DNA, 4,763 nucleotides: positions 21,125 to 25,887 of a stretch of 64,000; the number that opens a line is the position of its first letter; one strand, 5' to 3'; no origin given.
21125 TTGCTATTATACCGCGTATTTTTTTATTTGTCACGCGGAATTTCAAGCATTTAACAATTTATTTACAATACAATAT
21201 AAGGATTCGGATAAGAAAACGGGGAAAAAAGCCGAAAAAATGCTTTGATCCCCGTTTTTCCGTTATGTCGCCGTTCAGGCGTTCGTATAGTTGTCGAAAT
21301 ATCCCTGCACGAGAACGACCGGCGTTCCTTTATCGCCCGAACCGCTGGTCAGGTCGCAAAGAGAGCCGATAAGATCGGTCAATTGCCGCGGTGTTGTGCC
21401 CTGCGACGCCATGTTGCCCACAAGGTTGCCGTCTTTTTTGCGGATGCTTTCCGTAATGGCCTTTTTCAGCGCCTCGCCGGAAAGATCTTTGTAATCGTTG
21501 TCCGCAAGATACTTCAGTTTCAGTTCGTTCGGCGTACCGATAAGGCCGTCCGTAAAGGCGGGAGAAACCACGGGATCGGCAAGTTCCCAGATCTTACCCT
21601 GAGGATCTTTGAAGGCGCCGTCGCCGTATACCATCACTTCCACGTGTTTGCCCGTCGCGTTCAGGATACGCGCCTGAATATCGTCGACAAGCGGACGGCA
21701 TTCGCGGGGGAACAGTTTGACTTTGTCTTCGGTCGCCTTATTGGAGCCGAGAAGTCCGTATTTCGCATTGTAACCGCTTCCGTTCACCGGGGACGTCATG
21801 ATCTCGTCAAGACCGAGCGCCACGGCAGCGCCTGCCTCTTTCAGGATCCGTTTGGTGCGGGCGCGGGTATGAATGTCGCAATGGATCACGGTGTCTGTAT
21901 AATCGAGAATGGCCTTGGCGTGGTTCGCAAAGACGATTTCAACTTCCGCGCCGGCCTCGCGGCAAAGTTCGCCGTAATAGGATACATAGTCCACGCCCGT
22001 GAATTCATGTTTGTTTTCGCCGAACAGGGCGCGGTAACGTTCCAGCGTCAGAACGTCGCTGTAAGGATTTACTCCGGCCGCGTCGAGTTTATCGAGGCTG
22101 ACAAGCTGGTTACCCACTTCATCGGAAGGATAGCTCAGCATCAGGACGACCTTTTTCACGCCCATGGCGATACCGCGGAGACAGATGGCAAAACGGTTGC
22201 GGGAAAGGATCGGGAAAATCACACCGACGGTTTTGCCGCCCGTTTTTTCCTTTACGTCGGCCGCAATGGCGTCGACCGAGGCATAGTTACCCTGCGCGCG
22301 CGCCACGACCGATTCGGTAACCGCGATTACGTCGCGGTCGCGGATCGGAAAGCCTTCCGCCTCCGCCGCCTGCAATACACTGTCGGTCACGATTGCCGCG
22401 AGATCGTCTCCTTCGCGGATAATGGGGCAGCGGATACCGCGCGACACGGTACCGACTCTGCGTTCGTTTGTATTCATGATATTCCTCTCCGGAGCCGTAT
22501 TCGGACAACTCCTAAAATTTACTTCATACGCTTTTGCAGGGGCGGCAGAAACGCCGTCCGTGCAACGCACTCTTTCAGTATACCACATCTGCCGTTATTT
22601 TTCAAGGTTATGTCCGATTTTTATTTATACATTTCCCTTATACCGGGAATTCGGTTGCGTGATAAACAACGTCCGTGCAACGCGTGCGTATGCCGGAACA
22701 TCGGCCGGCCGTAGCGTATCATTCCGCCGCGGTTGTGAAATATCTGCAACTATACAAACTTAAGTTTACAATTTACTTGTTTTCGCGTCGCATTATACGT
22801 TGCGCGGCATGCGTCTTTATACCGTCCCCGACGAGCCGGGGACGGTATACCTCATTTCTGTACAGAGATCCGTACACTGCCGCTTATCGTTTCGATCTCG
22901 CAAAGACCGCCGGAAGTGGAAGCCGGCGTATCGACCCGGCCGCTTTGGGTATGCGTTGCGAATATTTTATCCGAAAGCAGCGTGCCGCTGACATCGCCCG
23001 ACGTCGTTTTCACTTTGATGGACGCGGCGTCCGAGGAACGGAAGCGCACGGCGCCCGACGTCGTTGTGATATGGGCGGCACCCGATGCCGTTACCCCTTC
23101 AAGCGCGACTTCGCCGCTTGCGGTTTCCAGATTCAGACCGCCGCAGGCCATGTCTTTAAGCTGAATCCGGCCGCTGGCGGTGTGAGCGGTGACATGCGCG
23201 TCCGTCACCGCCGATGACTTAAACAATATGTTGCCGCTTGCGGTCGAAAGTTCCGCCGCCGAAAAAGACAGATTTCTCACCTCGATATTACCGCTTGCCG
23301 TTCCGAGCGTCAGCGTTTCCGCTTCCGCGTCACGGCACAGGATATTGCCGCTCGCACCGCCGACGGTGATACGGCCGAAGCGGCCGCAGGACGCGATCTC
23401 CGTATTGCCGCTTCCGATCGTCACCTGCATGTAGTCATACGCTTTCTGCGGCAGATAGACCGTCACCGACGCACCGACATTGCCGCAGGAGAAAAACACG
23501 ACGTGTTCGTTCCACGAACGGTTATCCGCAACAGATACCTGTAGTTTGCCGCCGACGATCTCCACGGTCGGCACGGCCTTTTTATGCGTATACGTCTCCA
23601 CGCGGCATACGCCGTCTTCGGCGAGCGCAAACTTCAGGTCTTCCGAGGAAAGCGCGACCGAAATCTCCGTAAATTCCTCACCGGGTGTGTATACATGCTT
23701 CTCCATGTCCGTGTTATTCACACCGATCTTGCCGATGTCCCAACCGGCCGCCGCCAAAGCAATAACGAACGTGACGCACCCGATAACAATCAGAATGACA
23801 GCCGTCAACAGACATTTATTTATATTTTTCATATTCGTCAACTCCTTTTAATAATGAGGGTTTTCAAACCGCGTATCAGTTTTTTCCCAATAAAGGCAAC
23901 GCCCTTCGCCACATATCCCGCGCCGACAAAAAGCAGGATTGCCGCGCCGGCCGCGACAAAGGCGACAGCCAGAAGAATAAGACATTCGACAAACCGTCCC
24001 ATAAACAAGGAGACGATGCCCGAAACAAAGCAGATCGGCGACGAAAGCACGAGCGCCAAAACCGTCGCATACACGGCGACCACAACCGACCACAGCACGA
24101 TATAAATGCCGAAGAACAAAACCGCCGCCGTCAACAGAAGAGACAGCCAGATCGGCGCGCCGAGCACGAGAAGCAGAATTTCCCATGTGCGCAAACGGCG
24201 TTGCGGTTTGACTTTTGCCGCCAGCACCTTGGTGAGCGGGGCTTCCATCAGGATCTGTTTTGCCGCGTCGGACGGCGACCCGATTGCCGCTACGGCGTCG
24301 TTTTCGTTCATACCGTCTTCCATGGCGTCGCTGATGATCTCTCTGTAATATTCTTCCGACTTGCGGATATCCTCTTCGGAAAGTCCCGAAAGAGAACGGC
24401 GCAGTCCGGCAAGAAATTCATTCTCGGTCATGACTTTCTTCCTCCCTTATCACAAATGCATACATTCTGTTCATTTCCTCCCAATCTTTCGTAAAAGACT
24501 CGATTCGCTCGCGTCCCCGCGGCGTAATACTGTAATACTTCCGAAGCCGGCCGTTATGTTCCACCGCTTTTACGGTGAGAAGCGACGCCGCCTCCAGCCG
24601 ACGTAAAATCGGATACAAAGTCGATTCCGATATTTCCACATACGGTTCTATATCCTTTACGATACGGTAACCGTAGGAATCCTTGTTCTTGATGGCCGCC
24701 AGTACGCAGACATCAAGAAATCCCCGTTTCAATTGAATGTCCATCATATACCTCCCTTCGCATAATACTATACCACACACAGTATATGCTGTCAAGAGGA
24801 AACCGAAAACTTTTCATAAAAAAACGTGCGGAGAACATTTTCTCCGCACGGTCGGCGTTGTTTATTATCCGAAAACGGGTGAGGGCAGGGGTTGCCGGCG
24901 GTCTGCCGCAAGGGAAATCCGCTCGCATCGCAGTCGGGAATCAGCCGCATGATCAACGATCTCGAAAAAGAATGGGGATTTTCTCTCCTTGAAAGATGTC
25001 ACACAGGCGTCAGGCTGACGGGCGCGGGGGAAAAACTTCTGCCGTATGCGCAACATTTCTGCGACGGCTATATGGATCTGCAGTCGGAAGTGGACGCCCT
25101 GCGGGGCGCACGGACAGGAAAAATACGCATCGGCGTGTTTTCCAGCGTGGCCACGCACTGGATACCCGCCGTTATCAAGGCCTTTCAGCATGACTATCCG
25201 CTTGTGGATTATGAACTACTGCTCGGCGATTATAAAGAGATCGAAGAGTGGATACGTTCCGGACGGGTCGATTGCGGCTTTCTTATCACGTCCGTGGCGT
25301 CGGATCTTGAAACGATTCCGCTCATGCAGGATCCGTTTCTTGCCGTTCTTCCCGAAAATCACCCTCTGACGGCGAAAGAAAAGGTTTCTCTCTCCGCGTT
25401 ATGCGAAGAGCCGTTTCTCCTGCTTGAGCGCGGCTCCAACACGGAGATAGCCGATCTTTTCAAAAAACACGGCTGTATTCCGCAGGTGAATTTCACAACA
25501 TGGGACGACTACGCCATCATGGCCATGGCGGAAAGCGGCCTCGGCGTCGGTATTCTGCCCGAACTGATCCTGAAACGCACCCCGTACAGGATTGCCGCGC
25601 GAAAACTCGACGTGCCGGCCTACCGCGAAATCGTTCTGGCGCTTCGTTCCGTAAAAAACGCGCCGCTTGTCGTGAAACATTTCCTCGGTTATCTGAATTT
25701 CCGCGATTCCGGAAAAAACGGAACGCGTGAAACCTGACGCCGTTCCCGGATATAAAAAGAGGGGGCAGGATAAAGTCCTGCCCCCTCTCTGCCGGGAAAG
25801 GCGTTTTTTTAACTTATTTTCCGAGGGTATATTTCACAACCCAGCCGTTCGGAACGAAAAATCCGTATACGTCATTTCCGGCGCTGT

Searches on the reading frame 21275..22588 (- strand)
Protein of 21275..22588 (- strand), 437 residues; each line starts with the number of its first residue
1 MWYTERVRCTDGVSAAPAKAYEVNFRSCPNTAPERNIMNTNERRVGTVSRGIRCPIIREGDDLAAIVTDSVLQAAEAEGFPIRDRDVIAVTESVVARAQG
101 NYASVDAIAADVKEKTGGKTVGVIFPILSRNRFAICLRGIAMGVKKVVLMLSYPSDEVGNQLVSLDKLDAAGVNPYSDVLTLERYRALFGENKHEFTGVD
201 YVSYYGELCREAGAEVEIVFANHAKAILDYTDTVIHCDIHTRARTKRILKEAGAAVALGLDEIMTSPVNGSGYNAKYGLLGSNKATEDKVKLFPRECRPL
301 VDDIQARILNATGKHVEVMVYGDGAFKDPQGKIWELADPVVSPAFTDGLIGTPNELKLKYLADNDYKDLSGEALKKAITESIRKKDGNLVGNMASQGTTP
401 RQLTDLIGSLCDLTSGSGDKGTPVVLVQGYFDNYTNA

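Call 10: search_protein_families(library=pfam, proteins=[window:21275-22588:-], max_evalue=0.001)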
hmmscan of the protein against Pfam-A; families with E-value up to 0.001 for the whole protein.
window:21275-22588:- (437 aa): 1 family
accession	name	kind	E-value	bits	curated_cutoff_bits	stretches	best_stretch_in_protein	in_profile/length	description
PF01996.21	F420_ligase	-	5.6e-58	196.4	25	1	51-429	1-218/218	F420-0:Gamma-glutamyl ligase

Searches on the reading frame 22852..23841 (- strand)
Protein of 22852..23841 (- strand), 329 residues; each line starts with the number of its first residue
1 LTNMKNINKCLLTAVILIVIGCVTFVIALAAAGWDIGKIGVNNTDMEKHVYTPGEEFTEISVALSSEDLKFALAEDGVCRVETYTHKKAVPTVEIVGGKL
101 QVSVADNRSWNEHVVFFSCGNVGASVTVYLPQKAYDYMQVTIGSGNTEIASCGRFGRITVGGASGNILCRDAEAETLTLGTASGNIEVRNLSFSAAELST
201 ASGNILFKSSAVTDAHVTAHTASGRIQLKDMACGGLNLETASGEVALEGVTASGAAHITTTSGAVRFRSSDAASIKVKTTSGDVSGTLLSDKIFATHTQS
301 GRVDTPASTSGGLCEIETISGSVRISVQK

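Call 10: search_protein_families(library=pfam, proteins=[window:22852-23841:-], max_evalue=0.001)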
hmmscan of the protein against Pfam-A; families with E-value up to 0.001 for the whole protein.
window:22852-23841:- (329 aa): 1 family
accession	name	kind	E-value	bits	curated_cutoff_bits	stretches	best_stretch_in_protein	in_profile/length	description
PF13349.12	DUF4097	-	1.1e-33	117.1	22.9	2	57-218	1-161/247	Toastrack DUF4097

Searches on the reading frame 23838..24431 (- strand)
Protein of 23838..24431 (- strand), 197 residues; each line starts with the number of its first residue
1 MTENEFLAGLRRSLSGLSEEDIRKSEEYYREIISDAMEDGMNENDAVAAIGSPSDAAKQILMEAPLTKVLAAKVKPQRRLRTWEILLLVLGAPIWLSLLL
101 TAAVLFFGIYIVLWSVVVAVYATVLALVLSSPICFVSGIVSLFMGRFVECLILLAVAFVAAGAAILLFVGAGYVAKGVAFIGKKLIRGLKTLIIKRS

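Call 10: search_protein_families(library=pfam, proteins=[window:23838-24431:-], max_evalue=0.001)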
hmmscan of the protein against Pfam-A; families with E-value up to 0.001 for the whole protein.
window:23838-24431:- (197 aa): 1 family
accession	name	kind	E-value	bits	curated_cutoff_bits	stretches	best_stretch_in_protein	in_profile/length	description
PF22564.2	HAAS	-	2.2e-09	37.9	27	1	5-58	1-54/55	HAAS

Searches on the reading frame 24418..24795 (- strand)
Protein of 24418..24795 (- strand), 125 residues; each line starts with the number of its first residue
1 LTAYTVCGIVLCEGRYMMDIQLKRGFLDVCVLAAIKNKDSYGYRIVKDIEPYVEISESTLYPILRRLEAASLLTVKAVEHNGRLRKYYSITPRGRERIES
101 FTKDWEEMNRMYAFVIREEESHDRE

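Call 10: search_protein_families(library=pfam, proteins=[window:24418-24795:-], max_evalue=0.001)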
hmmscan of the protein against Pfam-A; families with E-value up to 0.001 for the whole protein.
window:24418-24795:- (125 aa): 3 families
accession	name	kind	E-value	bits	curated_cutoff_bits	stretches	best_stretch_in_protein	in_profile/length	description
PF03551.20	PadR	-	2.3e-18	66.4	27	1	31-99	1-74/75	Transcriptional regulator PadR-like family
PF13601.12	HTH_34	-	4.2e-05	24.1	27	1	47-103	18-74/80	Winged helix DNA-binding domain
PF13463.12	HTH_27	-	0.00034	21.3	22.2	1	27-94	4-68/68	Winged helix DNA-binding domain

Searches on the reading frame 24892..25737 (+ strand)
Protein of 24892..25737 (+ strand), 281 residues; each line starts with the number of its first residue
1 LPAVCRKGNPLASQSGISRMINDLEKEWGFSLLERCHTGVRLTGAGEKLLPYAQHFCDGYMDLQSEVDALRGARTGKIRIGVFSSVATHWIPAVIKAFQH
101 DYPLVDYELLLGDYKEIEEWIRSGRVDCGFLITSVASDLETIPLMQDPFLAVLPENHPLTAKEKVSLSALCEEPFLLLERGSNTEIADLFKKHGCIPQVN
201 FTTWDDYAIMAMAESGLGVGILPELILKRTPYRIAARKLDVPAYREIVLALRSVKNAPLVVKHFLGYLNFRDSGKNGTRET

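Call 10: search_protein_families(library=pfam, proteins=[window:24892-25737:+], max_evalue=0.001)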
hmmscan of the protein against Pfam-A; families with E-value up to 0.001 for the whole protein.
window:24892-25737:+ (281 aa): 2 families
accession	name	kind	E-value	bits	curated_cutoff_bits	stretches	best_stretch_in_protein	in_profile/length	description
PF03466.25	LysR_substrate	-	1.3e-42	146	28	1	73-268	3-204/209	LysR substrate binding domain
PF00126.33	HTH_1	-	3.3e-07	30.6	26.6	1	13-47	26-60/60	Bacterial regulatory helix-turn-helix protein, lysR family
